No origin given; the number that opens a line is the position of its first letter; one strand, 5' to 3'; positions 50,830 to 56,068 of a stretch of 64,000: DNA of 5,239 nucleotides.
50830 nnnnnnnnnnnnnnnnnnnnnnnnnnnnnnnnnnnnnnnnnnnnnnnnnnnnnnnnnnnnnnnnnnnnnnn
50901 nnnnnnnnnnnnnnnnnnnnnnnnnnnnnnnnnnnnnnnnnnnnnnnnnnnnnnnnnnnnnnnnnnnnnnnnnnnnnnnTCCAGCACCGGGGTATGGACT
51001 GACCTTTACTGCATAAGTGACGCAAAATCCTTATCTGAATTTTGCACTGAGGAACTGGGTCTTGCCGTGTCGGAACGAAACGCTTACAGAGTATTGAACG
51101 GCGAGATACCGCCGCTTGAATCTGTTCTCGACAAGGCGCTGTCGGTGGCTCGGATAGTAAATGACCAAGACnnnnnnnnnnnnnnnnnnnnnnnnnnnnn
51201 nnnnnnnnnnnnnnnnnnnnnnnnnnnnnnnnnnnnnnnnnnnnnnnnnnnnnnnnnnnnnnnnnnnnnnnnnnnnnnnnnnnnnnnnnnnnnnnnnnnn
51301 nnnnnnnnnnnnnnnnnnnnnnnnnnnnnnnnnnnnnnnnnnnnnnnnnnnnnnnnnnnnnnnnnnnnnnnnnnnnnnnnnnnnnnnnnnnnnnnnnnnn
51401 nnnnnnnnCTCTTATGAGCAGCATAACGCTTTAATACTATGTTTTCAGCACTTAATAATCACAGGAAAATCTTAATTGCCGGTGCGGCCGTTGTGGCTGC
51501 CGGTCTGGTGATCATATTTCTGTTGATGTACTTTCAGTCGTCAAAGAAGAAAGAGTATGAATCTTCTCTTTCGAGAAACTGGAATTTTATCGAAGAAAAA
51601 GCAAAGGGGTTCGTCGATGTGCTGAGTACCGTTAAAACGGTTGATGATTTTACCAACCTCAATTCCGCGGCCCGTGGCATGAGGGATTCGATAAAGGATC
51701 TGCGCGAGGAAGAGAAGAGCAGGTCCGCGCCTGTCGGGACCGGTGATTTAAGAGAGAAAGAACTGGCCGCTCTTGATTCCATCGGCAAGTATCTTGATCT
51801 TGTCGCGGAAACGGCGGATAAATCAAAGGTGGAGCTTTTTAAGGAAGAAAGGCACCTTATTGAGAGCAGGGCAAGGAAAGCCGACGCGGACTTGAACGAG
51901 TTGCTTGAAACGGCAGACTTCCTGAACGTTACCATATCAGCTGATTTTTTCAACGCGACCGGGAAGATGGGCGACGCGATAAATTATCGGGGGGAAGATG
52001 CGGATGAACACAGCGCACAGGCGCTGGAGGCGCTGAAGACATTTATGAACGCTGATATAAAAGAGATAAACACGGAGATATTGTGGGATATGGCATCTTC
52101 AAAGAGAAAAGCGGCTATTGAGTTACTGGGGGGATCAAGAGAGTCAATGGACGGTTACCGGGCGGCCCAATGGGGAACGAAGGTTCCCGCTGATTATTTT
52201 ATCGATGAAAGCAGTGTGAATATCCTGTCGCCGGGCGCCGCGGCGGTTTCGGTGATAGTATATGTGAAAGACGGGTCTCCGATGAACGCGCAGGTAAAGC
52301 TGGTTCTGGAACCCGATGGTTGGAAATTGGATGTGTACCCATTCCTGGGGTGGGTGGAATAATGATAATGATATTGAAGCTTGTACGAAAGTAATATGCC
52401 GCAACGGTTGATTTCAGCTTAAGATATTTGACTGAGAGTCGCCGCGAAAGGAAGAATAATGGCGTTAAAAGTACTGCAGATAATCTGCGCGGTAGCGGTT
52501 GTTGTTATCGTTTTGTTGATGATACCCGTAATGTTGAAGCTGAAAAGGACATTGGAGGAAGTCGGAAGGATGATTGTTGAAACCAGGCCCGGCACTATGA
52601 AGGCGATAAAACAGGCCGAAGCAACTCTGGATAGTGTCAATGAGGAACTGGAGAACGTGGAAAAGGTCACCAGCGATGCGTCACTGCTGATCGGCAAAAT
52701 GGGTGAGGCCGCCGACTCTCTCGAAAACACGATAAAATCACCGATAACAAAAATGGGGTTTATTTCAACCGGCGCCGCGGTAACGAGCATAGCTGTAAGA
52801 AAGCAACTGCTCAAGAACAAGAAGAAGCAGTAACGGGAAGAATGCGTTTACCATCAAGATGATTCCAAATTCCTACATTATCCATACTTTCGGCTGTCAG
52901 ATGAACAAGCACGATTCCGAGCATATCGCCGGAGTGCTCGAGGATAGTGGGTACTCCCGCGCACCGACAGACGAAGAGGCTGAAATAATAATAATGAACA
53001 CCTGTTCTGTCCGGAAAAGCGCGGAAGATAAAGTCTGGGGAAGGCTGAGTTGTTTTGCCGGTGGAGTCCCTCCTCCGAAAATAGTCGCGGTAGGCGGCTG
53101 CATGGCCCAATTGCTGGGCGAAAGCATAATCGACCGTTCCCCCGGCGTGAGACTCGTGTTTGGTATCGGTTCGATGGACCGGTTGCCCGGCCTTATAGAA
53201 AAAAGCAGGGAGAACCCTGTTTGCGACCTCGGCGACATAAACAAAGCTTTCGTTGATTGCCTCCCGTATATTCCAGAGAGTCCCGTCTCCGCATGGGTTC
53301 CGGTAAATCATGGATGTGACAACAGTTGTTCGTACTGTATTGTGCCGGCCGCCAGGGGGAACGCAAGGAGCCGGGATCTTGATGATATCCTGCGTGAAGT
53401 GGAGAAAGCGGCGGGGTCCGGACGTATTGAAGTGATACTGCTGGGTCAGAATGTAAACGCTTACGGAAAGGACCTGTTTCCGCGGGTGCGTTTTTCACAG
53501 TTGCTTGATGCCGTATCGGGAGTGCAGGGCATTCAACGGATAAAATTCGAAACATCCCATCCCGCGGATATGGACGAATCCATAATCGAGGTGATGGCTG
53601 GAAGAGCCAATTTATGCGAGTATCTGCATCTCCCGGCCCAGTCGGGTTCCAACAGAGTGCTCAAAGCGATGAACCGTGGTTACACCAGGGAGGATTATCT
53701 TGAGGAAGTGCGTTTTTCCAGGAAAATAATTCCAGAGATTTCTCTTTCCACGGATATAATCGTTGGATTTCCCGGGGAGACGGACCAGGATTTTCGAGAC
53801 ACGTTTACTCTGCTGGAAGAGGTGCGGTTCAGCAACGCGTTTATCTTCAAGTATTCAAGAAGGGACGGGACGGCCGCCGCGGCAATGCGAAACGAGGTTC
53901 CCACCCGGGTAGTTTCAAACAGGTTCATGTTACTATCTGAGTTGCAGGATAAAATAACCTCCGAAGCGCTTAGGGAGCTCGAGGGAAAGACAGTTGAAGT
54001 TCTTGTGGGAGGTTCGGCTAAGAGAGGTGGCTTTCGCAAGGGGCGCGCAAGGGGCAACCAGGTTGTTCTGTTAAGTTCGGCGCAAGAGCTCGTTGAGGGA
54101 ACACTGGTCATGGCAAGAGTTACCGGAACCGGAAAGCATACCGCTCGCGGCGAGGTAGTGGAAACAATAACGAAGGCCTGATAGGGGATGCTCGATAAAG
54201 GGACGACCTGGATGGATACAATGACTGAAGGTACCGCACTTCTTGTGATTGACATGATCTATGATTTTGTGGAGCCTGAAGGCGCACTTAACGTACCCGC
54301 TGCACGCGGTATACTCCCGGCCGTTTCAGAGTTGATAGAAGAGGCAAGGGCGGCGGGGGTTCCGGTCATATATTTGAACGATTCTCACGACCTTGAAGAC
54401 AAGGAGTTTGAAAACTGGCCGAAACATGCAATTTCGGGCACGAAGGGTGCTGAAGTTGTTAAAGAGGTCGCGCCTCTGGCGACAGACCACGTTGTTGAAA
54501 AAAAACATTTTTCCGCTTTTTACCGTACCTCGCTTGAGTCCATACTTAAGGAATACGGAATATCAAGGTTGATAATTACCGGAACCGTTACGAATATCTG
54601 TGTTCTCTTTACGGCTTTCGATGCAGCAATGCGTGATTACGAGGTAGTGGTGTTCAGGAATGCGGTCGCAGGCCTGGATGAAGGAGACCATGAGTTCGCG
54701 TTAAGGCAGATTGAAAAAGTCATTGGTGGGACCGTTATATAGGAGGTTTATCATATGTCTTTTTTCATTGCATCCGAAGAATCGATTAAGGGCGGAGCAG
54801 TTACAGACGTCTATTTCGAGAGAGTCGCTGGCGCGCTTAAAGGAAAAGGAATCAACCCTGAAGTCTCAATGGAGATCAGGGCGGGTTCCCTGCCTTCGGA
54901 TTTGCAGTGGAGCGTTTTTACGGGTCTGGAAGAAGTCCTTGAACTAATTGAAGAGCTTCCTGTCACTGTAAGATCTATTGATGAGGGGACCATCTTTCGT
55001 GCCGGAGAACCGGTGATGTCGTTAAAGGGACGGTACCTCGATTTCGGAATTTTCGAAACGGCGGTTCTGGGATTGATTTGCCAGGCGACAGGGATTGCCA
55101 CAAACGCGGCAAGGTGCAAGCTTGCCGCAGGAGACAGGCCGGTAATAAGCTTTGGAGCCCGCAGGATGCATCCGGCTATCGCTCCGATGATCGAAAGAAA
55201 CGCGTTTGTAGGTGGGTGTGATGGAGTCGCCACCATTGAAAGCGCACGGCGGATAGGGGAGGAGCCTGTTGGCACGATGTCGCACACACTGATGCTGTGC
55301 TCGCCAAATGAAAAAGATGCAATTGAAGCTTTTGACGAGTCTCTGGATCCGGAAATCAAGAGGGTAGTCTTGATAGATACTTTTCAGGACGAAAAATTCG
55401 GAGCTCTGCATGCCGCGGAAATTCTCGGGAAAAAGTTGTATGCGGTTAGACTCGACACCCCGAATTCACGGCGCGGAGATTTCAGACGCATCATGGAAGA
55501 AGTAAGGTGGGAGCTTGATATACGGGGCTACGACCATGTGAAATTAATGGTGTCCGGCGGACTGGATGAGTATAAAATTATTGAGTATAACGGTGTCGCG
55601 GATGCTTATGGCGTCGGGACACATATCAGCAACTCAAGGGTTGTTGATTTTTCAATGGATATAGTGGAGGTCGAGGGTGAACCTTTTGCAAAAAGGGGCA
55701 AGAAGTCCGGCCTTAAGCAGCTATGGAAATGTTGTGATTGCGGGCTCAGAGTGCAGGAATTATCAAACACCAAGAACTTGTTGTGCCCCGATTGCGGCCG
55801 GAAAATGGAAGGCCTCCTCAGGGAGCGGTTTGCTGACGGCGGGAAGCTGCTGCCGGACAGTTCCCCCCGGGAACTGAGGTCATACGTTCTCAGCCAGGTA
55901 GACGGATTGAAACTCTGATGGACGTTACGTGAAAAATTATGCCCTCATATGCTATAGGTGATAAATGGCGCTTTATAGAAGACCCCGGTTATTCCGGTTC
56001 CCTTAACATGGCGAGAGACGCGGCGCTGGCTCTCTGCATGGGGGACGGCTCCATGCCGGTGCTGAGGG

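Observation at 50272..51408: Orphan GHKL ATPase with MutL/MORC-type motifs but no kinase or MutL C-terminal domains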

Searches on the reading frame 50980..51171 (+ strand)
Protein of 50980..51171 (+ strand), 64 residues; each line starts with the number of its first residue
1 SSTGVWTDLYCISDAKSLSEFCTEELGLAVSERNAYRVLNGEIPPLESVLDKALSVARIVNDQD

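Call 55: search_solved_structures(query=A4, max_evalue=10, show_alignments=3)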
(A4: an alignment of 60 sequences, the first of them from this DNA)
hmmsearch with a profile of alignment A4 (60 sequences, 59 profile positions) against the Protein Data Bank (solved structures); distinct sequences matched with E-value up to 10: 1.
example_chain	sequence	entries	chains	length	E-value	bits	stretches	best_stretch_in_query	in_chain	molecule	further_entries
5mpt_A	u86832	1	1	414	0.19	14.7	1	27-40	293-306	Citrinin polyketide synthase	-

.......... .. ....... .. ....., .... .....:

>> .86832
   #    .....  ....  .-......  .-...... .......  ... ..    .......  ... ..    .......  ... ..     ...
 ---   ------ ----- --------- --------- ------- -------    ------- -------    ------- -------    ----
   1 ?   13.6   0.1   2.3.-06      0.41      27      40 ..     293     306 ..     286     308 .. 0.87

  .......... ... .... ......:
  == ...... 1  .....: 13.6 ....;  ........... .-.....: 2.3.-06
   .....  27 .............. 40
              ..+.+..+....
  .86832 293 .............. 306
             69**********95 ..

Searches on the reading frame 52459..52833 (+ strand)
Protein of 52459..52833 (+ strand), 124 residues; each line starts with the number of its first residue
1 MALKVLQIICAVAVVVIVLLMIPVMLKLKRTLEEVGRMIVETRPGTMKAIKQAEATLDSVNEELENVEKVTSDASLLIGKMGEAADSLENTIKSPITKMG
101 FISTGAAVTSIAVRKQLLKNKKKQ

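Call 7: search_protein_families(library=pfam, proteins=[window:52459-52833:+], max_evalue=0.001)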
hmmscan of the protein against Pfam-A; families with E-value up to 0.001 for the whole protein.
window:52459-52833:+ (124 aa): 1 family
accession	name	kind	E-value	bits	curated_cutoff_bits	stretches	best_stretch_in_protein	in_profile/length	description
PF06103.16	DUF948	-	2.5e-10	40.8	37.2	1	8-88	4-84/89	Bacterial protein of unknown function (DUF948)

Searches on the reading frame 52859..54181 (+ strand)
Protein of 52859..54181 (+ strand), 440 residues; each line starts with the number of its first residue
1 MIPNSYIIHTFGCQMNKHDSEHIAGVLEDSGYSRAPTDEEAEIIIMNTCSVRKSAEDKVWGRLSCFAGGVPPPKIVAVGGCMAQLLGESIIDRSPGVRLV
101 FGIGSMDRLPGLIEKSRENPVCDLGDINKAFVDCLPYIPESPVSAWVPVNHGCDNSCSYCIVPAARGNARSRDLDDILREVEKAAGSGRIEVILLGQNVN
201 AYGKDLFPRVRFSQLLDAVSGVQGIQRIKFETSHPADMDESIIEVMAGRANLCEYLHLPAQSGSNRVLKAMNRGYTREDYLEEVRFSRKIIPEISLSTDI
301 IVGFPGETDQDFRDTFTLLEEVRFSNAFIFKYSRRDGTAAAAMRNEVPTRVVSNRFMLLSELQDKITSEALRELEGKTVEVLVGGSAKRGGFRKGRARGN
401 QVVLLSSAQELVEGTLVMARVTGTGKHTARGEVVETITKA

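Call 7: search_protein_families(library=pfam, proteins=[window:52859-54181:+], max_evalue=0.001)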
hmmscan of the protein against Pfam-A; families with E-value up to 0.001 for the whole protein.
window:52859-54181:+ (440 aa): 2 families
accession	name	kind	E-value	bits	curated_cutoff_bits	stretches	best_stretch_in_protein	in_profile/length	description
PF04055.27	Radical_SAM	-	1.8e-28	100.3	29.5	1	148-319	2-166/166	Radical SAM superfamily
PF00919.26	UPF0004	-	5.7e-27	94.1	27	1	6-102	2-98/98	Uncharacterized protein family UPF0004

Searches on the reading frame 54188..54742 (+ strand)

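Call 7: search_protein_families(library=pfam, proteins=[window:54188-54742:+], max_evalue=0.001)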
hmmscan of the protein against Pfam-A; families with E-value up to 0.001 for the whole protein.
window:54188-54742:+ (184 aa): 1 family
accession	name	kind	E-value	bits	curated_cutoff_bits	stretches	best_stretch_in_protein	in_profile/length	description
PF00857.26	Isochorismatase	-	5.8e-48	163.7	27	1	16-178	1-166/175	Isochorismatase domain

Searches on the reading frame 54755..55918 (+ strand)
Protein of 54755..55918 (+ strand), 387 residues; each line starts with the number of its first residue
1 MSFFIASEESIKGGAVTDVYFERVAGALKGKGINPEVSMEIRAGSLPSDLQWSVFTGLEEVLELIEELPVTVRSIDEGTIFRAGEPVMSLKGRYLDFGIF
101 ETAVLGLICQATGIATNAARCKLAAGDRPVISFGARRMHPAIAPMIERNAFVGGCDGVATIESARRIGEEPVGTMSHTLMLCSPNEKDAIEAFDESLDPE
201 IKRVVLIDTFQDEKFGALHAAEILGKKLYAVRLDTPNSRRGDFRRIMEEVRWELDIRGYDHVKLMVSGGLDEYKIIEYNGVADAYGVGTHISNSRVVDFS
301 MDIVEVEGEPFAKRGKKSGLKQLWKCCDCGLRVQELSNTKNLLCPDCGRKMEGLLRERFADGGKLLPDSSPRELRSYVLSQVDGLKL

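Call 7: search_protein_families(library=pfam, proteins=[window:54755-55918:+], max_evalue=0.001)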
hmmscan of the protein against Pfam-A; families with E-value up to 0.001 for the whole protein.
window:54755-55918:+ (387 aa): 2 families
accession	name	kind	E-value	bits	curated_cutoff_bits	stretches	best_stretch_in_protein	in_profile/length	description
PF02749.22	QRPTase_N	-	7.3e-19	68.2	27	1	18-111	1-81/82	Quinolinate phosphoribosyl transferase, N-terminal domain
PF01729.25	QRPTase_C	-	4.3e-18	66.1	23.1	1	114-302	1-169/169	Quinolinate phosphoribosyl transferase, C-terminal domain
